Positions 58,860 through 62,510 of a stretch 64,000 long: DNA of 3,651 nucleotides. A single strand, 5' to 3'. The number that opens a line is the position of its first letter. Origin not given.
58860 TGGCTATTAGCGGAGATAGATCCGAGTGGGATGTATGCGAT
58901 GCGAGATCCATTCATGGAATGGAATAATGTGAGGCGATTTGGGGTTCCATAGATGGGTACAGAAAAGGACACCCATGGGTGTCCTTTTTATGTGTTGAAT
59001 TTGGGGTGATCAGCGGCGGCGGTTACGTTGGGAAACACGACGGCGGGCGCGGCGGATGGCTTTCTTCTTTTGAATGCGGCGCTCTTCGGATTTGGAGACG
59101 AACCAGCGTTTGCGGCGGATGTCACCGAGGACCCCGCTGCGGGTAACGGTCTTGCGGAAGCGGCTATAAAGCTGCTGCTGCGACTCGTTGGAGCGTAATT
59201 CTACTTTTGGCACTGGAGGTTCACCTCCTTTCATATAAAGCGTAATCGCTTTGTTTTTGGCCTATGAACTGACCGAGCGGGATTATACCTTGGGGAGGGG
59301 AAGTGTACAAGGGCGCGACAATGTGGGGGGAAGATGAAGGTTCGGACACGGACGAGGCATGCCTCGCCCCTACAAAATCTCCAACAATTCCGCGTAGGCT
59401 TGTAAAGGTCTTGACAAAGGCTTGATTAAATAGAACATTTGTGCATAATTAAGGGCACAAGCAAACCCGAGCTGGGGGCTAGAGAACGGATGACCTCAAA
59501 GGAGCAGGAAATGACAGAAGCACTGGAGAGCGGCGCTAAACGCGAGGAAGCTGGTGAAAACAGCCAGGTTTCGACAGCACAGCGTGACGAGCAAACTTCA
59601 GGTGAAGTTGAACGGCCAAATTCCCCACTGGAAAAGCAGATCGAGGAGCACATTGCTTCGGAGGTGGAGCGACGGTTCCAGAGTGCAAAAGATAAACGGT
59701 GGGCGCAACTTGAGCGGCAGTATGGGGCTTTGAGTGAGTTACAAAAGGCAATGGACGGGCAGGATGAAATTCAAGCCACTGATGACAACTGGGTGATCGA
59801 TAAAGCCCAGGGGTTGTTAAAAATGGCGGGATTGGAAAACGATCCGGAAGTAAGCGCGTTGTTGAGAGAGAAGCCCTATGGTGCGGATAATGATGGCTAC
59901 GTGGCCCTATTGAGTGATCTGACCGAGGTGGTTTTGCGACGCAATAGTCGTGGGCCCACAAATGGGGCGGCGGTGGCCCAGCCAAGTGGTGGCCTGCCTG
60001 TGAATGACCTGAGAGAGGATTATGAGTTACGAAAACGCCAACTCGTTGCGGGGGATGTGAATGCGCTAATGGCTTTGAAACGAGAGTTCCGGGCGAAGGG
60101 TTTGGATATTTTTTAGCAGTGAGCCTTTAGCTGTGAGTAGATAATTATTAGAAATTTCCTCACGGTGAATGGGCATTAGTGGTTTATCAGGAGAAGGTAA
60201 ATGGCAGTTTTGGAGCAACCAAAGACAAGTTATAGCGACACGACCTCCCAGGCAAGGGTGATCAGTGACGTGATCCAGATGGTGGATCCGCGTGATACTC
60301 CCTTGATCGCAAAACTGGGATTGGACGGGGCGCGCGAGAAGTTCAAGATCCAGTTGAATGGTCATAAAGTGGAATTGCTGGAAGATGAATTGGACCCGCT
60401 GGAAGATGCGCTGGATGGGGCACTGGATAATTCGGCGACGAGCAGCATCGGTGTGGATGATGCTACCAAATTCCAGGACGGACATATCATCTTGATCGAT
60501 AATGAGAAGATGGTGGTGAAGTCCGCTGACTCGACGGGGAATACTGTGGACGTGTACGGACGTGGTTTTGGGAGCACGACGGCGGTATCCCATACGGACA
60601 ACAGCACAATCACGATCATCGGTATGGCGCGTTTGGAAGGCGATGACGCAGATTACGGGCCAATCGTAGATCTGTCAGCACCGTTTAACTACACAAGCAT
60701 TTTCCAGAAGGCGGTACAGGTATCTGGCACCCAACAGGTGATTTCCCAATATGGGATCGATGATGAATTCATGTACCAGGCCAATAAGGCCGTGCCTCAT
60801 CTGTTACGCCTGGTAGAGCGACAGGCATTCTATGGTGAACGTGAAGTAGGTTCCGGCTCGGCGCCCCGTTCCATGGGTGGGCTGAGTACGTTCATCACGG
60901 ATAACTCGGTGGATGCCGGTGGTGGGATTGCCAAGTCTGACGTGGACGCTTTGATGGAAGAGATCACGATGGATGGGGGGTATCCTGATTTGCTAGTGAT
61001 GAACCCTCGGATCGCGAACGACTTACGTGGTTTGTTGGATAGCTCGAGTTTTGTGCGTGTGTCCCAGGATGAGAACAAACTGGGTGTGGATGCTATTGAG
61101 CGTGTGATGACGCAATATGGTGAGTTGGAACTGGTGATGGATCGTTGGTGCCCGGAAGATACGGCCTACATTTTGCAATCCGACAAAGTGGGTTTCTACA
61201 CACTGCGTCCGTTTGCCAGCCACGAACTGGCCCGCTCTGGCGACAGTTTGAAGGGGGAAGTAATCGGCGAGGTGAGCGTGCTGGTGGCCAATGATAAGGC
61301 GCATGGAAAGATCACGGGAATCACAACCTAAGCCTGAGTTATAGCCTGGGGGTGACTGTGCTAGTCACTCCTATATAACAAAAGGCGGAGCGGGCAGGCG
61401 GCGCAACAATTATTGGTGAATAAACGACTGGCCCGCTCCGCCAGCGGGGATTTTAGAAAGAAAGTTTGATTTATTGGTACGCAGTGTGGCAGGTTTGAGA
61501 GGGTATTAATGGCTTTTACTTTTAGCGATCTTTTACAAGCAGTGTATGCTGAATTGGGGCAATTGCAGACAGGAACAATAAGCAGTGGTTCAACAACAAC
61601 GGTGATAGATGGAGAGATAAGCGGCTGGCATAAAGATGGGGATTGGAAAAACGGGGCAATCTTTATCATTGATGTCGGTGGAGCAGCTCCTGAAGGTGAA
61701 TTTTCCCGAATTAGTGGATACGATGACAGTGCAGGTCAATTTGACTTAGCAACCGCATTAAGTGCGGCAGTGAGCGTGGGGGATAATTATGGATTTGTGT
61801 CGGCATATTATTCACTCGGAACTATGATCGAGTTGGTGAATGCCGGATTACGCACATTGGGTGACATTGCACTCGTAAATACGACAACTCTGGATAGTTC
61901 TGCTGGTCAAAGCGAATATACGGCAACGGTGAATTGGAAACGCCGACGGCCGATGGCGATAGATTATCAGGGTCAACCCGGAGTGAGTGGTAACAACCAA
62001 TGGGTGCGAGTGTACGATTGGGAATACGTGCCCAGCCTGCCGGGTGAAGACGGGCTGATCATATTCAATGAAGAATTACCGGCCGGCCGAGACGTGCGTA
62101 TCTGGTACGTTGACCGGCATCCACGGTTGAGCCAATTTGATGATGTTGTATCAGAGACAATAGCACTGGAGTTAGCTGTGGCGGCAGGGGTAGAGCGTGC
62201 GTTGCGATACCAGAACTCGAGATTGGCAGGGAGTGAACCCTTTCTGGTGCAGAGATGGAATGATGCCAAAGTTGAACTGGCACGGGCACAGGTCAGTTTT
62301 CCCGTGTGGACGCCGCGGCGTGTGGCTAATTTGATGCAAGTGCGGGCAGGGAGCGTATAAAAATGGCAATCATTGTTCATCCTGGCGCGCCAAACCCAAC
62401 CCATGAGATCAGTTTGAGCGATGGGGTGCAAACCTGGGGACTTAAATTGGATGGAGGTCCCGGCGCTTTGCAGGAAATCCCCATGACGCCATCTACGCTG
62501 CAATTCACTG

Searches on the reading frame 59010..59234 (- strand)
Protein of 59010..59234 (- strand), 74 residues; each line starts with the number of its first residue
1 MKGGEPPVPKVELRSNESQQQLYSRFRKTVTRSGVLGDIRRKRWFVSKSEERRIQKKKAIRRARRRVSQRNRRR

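Call 41: search_protein_families(library=pfam, proteins=[window:59010-59234:-], max_evalue=1)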
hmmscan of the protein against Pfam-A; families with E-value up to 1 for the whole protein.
window:59010-59234:- (74 aa): 1 family
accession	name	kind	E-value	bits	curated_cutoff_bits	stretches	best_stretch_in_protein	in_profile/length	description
PF01165.25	Ribosomal_S21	-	1.1e-11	44.7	27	1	11-64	2-55/55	Ribosomal protein S21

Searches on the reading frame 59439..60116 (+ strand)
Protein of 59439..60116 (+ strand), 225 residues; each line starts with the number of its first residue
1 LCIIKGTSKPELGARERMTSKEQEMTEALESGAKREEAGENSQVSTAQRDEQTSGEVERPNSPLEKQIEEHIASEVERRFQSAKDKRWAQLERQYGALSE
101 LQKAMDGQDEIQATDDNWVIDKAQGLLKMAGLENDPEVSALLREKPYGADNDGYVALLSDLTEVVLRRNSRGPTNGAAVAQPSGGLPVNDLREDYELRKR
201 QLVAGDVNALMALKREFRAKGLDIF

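Call 7: search_protein_families(library=phrogs, proteins=[window:59439-60116:+], max_evalue=0.01)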
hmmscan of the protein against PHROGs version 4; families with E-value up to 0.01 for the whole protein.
window:59439-60116:+ (225 aa): 0 families

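Call 33: search_protein_families(library=ncbifam, proteins=[window:59439-60116:+], max_evalue=1)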
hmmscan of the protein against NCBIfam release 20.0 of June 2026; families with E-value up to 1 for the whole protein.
window:59439-60116:+ (225 aa): 1 family
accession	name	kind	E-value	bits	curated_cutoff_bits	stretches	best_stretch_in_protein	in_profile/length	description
TIGR01307.1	pgm_bpd_ind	equivalog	0.12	10.8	330.65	1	62-134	166-237/504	2,3-bisphosphoglycerate-independent phosphoglycerate mutase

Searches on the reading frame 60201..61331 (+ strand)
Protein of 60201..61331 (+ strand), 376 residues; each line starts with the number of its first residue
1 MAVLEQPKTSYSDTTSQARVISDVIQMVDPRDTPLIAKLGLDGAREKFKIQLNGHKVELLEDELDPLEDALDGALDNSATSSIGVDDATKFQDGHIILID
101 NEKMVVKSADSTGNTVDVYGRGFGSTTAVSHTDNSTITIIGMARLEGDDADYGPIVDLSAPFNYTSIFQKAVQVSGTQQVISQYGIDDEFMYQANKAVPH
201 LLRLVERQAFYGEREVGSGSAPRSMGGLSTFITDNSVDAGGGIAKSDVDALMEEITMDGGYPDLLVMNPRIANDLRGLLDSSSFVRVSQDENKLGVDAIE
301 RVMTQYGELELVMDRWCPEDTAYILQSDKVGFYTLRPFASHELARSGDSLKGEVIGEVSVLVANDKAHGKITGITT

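Call 7: search_protein_families(library=phrogs, proteins=[window:60201-61331:+], max_evalue=0.01)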
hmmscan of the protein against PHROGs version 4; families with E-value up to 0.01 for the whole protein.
window:60201-61331:+ (376 aa): 7 families
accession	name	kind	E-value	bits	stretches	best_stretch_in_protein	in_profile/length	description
phrog_1328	-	head and packaging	4.5e-52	179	1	1-375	3-307/583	major head protein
phrog_7578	-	unknown function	1.2e-07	32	1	76-139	33-99/300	-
phrog_752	-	head and packaging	0.0004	20.4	1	178-323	127-277/475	major head protein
phrog_1650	-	head and packaging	0.00065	20.1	1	258-334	182-256/300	major head protein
phrog_212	-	head and packaging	0.00079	19.9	1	188-296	106-203/301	major head protein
phrog_1101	-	tail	0.0015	17.4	1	71-143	559-634/1405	tail protein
phrog_29786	-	head and packaging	0.0027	18.5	0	259-369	9-121/132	major head protein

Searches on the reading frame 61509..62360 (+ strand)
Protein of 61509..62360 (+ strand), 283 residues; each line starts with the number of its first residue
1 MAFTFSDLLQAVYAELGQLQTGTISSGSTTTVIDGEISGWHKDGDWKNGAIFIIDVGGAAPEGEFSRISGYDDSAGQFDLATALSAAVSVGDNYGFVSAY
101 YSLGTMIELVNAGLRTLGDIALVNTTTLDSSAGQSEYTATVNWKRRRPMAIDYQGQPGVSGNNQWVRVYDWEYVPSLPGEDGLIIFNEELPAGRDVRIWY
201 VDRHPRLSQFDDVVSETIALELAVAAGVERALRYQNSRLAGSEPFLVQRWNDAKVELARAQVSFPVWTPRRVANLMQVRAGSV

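Call 7: search_protein_families(library=phrogs, proteins=[window:61509-62360:+], max_evalue=0.01)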
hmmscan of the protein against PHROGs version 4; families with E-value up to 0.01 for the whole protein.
window:61509-62360:+ (283 aa): 0 families

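Call 33: search_protein_families(library=ncbifam, proteins=[window:61509-62360:+], max_evalue=1)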
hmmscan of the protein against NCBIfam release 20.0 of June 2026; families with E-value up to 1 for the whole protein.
window:61509-62360:+ (283 aa): 0 families

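Call 41: search_protein_families(library=pfam, proteins=[window:61509-62360:+], max_evalue=1)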
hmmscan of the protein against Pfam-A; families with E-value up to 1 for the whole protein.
window:61509-62360:+ (283 aa): 0 families

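Call 92: find_encoding_contigs(protein=window:61509-62360:+, flank=10000, max_places=2)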
Protein window:61509-62360:+ (283 aa): 8 contigs read that carry it; 2 places shown.
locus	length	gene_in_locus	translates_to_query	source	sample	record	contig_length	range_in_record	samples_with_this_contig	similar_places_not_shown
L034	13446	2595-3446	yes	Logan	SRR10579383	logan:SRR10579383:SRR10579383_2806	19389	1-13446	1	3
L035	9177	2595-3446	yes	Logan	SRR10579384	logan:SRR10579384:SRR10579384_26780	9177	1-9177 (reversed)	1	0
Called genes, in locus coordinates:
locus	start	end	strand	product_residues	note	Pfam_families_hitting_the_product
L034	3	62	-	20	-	?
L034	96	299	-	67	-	PF01165:Ribosomal_S21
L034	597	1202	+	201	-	-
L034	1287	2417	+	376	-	PF17236:SU10_MCP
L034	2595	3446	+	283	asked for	-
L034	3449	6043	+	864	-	-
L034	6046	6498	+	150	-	-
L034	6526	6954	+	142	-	-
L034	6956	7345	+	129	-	-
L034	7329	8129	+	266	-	PF13385:Laminin_G_3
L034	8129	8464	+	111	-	-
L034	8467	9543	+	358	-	PF01183:Glyco_hydro_25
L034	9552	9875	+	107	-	-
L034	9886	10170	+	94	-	-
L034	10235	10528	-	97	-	-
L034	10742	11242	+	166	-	-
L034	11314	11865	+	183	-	PF03551:PadR, PF10400:Vir_act_alpha_C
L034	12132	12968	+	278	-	-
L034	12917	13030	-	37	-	-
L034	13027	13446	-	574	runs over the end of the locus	PF14716:HHH_8, PF14520:HHH_5 (weak), PF14792:DNA_pol_B_palm (faint), PF14791:DNA_pol_B_thumb, PF02811:PHP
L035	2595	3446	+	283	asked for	-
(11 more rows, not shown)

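Call 93: search_protein_families(library=phrogs, proteins=[L034:3449-6043:+, L034:6046-6498:+, L034:6526-6954:+, L034:6956-7345:+, L034:7329-8129:+, L034:8129-8464:+, L034:8467-9543:+, L034:9552-9875:+, L034:9886-10170:+, L034:10742-11242:+], max_evalue=0.001)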
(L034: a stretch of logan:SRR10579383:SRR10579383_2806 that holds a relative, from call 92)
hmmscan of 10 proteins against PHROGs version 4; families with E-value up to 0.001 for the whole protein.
L034:3449-6043:+ (864 aa): 0 families

L034:6046-6498:+ (150 aa): 0 families

L034:6526-6954:+ (142 aa): 2 families
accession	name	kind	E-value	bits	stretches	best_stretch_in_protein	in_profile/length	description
phrog_644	-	unknown function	1.8e-36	126.6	1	1-138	4-140/174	-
phrog_26662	-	unknown function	9.7e-09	36.3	1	22-134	26-142/151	-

L034:6956-7345:+ (129 aa): 0 families

L034:7329-8129:+ (266 aa): 2 families
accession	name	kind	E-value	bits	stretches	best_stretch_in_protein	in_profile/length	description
phrog_18503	-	unknown function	3.1e-13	49.9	1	6-214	503-710/844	-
phrog_3545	-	unknown function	4e-06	26.2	1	36-203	784-965/1115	-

L034:8129-8464:+ (111 aa): 0 families

L034:8467-9543:+ (358 aa): 4 families
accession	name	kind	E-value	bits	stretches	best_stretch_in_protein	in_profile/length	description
phrog_291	-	lysis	2.9e-24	86.7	1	18-199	127-312/509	endolysin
phrog_6219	-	lysis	1.1e-16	62.3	1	19-178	22-169/326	endolysin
phrog_6745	-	lysis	6.4e-15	55.9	1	6-161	13-159/396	endolysin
phrog_3084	-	lysis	2.8e-12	47.4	1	22-212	182-373/468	endolysin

L034:9552-9875:+ (107 aa): 0 families

L034:9886-10170:+ (94 aa): 0 families

L034:10742-11242:+ (166 aa): 0 families

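Call 98: search_protein_families(library=pfam, proteins=[L034:3449-6043:+, L034:9552-9875:+, L034:9886-10170:+], max_evalue=0.01)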
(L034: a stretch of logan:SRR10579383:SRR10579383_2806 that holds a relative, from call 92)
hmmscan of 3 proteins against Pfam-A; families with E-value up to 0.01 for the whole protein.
L034:3449-6043:+ (864 aa): 0 families

L034:9552-9875:+ (107 aa): 0 families

L034:9886-10170:+ (94 aa): 0 families
